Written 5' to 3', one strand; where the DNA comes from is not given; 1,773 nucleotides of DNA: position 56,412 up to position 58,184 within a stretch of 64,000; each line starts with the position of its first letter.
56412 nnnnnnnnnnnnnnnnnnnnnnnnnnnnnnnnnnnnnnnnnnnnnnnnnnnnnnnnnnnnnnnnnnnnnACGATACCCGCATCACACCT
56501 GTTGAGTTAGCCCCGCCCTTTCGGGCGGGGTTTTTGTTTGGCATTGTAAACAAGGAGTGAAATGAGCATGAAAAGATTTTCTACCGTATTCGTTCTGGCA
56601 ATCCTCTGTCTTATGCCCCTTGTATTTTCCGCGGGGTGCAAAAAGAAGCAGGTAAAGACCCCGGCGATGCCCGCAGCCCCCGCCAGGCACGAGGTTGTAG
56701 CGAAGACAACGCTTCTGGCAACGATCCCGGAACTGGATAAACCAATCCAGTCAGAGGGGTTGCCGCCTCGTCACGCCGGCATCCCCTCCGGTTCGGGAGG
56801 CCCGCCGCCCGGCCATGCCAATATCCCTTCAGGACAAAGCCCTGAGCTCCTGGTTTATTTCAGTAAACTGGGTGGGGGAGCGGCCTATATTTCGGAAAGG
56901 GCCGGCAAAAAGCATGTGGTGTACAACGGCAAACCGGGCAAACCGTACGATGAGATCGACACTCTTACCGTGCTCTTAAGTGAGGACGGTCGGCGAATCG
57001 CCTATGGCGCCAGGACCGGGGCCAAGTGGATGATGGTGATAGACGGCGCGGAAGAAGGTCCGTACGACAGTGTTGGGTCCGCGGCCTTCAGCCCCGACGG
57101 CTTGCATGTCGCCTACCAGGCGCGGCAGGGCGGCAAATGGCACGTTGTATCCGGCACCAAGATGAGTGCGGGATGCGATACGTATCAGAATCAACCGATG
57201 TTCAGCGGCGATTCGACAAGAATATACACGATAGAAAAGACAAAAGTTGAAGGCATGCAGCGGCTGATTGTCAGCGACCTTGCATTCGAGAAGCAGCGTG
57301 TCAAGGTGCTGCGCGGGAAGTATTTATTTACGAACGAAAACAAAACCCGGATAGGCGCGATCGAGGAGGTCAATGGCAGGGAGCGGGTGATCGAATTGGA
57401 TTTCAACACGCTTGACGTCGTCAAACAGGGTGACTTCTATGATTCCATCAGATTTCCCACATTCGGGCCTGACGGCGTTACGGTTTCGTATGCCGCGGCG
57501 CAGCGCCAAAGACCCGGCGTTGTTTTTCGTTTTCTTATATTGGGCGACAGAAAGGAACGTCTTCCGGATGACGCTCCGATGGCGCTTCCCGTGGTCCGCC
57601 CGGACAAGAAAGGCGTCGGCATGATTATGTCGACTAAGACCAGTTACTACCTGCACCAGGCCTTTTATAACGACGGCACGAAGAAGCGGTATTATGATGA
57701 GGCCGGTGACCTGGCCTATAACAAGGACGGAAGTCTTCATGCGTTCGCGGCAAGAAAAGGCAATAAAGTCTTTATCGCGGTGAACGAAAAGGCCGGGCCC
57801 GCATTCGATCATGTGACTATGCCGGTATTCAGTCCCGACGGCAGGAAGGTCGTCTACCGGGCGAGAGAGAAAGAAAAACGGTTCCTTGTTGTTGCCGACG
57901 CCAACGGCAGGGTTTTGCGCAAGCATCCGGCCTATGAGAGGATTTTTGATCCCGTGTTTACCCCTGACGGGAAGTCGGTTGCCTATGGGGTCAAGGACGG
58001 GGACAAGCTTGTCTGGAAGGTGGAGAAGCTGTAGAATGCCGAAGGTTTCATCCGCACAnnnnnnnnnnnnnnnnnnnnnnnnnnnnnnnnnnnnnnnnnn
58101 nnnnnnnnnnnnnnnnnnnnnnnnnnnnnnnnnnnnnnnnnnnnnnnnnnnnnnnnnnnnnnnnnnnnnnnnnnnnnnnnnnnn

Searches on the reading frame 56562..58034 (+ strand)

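Call 21: search_protein_families(library=pfam, proteins=[window:56562-58034:+], max_evalue=0.0001)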
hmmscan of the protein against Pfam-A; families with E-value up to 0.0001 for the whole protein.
window:56562-58034:+ (490 aa): 1 family
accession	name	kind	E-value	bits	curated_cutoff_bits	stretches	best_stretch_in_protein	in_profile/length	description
PF07676.18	PD40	-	6.6e-13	48.7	20.9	0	419-436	12-29/38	WD40-like Beta Propeller Repeat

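Call 69: search_protein_families(library=ncbifam, proteins=[window:56562-58034:+], max_evalue=1)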
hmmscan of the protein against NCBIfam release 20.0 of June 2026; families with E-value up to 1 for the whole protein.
window:56562-58034:+ (490 aa): 5 families
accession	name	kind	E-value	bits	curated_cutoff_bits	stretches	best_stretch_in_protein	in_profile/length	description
NF045725.1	TmcD_fam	equivalog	1e-25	90.5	440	3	107-234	280-407/412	electron transfer complex subunit TmcD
TIGR02800.1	propeller_TolB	equivalog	4.2e-10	39.1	343.15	1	295-485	192-392/418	Tol-Pal system beta propeller repeat protein TolB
NF033523.0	lasso_peptidase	equivalog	3.6e-06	26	400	1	416-480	88-153/638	Atxe2 family lasso peptide isopeptidase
NF053518.1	DipepPtdsDpp5Prph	equivalog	0.0024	16.5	900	0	419-438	251-270/655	dipeptidyl-peptidase Dpp5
NF002183.0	PRK01029.1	equivalog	0.027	13.5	405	0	419-475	284-343/429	Tol-Pal system protein TolB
